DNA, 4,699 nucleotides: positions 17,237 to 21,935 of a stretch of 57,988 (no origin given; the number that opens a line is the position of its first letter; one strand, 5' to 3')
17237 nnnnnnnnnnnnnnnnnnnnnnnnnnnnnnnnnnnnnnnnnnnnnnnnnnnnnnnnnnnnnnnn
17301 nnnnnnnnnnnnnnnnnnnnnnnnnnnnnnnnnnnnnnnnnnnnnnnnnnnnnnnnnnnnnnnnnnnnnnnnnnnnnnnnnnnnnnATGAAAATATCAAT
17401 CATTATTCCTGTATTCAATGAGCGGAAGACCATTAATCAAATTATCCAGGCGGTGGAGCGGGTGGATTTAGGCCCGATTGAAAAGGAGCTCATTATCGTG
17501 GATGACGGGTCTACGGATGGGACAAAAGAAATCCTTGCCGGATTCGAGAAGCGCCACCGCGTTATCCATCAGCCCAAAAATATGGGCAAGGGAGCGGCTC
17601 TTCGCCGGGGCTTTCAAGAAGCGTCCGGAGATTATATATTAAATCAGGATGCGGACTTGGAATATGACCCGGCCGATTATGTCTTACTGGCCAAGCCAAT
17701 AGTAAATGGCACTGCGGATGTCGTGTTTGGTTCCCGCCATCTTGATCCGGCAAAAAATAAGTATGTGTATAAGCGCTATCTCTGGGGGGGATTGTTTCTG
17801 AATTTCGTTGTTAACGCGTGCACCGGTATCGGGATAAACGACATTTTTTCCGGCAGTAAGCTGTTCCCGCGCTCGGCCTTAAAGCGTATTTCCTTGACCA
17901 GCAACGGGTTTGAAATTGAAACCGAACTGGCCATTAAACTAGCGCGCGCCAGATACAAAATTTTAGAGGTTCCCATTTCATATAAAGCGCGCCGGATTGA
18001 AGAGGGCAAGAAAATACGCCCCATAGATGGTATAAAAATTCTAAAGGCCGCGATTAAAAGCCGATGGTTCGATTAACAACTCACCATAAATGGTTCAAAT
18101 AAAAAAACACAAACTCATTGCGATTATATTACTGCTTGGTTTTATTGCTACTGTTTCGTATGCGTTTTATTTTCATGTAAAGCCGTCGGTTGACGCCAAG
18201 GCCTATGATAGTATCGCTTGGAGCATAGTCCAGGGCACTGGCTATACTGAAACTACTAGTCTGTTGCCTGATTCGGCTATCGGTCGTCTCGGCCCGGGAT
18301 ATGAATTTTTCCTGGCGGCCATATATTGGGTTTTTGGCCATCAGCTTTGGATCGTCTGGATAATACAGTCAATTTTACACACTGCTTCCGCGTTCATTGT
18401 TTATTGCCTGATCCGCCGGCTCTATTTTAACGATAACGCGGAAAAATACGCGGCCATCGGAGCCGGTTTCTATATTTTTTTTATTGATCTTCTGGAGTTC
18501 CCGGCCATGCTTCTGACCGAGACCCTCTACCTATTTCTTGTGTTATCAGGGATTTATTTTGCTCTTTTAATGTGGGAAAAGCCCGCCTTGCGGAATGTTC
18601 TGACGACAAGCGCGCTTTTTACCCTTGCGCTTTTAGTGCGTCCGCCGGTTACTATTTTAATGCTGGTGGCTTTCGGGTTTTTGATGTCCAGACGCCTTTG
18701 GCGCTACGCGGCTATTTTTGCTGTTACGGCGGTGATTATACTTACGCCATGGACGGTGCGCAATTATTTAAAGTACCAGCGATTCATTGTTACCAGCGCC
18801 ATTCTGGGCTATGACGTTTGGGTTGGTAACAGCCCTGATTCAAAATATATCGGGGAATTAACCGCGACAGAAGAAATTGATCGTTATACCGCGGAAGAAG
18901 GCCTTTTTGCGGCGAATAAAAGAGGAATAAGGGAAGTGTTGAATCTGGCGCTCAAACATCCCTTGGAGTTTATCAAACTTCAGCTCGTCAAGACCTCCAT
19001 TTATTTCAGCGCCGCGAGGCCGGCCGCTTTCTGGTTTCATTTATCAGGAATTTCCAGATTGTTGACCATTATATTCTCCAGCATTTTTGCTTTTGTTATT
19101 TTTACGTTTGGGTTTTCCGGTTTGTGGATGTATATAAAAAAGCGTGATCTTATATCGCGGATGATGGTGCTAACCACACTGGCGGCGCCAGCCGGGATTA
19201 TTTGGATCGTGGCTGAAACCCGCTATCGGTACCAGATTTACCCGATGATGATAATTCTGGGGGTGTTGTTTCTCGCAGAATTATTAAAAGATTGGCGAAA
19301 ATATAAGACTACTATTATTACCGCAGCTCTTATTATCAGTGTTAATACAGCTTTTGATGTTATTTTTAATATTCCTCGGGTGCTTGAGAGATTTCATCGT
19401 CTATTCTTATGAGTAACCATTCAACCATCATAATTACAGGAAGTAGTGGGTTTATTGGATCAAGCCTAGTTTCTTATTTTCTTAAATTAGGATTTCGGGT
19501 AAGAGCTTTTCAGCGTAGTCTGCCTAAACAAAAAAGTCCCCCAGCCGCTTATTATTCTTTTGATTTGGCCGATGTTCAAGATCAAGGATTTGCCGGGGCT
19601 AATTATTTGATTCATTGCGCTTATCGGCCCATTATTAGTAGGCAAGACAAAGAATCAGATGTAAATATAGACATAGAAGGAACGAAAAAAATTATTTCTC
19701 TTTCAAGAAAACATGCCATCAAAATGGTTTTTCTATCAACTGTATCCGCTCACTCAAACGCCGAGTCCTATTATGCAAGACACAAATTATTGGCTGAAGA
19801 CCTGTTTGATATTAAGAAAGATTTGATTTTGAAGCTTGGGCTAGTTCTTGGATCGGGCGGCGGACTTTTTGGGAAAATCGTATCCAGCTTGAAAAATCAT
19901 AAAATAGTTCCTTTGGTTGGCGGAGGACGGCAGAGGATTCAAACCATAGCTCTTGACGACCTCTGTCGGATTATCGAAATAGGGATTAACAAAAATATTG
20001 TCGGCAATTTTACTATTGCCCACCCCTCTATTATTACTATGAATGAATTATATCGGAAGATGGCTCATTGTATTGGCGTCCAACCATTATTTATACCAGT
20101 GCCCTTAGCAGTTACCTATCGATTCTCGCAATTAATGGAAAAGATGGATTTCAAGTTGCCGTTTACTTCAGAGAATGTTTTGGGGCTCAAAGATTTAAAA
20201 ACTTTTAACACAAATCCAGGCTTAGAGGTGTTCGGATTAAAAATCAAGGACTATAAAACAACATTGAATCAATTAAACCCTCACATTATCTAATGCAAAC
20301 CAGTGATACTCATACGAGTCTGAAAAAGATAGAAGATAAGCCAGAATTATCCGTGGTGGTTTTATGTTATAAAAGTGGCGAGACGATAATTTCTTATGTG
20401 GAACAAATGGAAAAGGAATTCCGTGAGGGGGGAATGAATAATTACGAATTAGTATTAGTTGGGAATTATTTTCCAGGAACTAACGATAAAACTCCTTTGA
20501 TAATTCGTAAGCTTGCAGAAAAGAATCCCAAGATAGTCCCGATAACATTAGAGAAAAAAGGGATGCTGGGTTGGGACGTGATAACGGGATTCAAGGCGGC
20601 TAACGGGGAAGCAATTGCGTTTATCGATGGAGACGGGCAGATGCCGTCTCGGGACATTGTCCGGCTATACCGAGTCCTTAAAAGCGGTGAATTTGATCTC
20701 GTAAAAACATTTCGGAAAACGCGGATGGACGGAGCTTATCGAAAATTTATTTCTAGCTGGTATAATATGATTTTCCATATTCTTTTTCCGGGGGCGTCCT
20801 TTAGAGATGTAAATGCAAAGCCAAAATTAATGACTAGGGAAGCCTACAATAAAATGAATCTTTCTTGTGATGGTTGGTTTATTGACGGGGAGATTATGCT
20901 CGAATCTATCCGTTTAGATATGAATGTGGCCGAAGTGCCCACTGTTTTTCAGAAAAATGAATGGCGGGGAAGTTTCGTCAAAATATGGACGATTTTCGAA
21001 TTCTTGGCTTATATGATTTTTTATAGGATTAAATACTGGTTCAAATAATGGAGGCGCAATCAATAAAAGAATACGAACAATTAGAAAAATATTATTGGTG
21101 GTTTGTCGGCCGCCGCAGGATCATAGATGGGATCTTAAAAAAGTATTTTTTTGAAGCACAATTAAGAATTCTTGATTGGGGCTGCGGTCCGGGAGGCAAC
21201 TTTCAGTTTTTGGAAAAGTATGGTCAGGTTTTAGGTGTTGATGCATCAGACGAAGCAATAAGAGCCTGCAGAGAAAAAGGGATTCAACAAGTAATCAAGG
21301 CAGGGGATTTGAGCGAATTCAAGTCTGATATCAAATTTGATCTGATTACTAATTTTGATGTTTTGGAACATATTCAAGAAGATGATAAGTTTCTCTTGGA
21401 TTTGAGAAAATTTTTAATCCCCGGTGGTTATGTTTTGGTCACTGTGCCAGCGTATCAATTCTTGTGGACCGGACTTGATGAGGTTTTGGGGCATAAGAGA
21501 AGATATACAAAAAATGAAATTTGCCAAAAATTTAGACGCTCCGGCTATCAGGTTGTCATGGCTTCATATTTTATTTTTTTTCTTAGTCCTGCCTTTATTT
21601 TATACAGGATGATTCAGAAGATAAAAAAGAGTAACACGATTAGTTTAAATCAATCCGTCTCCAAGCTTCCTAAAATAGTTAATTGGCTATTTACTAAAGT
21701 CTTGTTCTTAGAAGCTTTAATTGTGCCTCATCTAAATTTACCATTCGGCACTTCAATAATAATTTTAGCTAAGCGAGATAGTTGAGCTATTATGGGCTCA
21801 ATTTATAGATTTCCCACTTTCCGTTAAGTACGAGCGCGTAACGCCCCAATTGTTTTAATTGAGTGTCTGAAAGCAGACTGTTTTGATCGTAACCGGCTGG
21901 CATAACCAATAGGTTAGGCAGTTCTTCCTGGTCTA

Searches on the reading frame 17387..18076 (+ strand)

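Call 64: search_protein_families(library=pfam, proteins=[window:17387-18076:+], max_evalue=0.001)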
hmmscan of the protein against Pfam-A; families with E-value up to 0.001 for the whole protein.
window:17387-18076:+ (229 aa): 3 families
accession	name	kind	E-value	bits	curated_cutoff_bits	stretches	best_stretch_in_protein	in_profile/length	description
PF00535.33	Glycos_transf_2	-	6.7e-35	120.9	23.3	1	4-168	1-167/168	Glycosyl transferase family 2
PF10111.15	Glyco_tranf_2_2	-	1.4e-07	31.8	27.3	1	4-91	1-92/276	Glycosyltransferase like family 2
PF13704.12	Glyco_tranf_2_4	-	0.0003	21.7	27.5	1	11-90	2-81/98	Glycosyl transferase family 2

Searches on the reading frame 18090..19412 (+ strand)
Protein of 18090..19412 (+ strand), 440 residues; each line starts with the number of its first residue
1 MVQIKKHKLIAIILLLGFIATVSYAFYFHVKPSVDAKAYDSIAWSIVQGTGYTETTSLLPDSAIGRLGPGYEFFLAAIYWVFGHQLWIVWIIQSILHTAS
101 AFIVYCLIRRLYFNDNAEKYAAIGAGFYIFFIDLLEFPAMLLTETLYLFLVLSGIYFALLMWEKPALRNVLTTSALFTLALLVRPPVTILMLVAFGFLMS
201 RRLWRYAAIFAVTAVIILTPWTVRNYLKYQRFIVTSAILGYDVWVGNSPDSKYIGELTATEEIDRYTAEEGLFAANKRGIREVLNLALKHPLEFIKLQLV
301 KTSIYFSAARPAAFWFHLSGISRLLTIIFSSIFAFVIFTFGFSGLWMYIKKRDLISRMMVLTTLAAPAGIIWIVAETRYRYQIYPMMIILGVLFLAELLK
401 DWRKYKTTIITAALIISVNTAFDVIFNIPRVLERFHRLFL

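Call 64: search_protein_families(library=pfam, proteins=[window:18090-19412:+], max_evalue=0.001)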
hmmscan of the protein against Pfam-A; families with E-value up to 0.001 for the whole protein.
window:18090-19412:+ (440 aa): 1 family
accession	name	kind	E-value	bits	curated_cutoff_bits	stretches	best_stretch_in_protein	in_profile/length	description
PF13231.12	PMT_2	-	6.3e-07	30.2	26.1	1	69-218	4-151/160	Dolichyl-phosphate-mannose-protein mannosyltransferase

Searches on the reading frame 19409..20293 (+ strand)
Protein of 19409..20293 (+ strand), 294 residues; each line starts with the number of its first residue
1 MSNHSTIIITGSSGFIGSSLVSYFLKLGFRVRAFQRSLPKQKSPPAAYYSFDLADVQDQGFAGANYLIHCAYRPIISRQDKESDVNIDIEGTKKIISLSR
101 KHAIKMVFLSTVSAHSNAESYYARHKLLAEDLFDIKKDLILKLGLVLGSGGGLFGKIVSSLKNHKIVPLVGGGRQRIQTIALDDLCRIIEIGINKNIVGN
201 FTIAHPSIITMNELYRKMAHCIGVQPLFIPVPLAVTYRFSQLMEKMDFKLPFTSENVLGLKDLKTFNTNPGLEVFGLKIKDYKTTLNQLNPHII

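Call 64: search_protein_families(library=pfam, proteins=[window:19409-20293:+], max_evalue=0.001)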
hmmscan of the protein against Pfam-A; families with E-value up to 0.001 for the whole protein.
window:19409-20293:+ (294 aa): 4 families
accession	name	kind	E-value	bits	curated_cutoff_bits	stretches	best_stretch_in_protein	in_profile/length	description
PF01370.27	Epimerase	-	1.6e-12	47.8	20.9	1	7-190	1-222/240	NAD dependent epimerase/dehydratase family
PF01073.25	3Beta_HSD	-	5.3e-08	32.7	22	1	8-115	1-120/280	3-beta hydroxysteroid dehydrogenase/isomerase family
PF05368.20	NmrA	-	2e-05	24.8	27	1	4-42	2-40/298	NmrA-like family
PF04321.23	RmlD_sub_bind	-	0.0004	20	27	0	6-111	2-101/287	RmlD substrate binding domain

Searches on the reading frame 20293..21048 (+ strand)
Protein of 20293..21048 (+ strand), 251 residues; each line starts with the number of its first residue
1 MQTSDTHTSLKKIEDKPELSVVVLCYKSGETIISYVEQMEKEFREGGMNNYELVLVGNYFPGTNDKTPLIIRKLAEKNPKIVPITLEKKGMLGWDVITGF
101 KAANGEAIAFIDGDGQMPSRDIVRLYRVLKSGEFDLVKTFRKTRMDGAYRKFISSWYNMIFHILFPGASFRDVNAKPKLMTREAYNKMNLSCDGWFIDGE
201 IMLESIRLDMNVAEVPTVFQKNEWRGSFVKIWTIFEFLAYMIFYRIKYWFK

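Call 64: search_protein_families(library=pfam, proteins=[window:20293-21048:+], max_evalue=0.001)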
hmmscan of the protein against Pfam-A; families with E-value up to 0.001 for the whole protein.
window:20293-21048:+ (251 aa): 1 family
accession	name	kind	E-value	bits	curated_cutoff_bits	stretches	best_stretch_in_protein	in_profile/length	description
PF00535.33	Glycos_transf_2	-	7.5e-14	52.4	23.3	1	20-162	1-132/168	Glycosyl transferase family 2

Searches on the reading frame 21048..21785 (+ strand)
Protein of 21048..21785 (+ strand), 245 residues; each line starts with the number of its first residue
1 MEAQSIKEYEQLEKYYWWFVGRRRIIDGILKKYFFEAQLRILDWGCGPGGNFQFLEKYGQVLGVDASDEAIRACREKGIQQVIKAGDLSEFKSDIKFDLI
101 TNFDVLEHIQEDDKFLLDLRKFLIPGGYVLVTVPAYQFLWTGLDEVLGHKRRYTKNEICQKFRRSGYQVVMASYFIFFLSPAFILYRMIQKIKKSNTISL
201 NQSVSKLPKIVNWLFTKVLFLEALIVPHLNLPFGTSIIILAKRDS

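Call 64: search_protein_families(library=pfam, proteins=[window:21048-21785:+], max_evalue=0.001)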
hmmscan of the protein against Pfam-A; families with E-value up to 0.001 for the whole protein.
window:21048-21785:+ (245 aa): 9 families
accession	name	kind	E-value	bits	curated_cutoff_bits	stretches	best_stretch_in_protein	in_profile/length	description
PF13489.12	Methyltransf_23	-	1.1e-15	58.1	27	1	26-170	9-162/164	Methyltransferase domain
PF08241.18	Methyltransf_11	-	8.5e-15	55.6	21.2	1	42-130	1-94/95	Methyltransferase domain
PF13847.12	Methyltransf_31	-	1.3e-12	48.1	27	1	37-142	3-114/145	Methyltransferase domain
PF13649.12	Methyltransf_25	-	2.1e-12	48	27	1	41-127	1-97/97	Methyltransferase domain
PF08242.18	Methyltransf_12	-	2.1e-11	44.8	30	1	42-128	1-97/98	Methyltransferase domain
PF07021.18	MetW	-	5.9e-06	26.5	21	1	38-138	14-114/193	Methionine biosynthesis protein MetW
PF05219.18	DREV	-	7.6e-05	22.4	26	1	38-133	95-188/265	DREV methyltransferase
PF03291.22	mRNA_G-N7_MeTrfase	-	0.00016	21.4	26.6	0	36-84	60-110/315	mRNA (guanine-N(7))-methyltransferase domain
PF02353.26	CMAS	-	0.00068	19.5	27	1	26-131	51-164/273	Mycolic acid cyclopropane synthetase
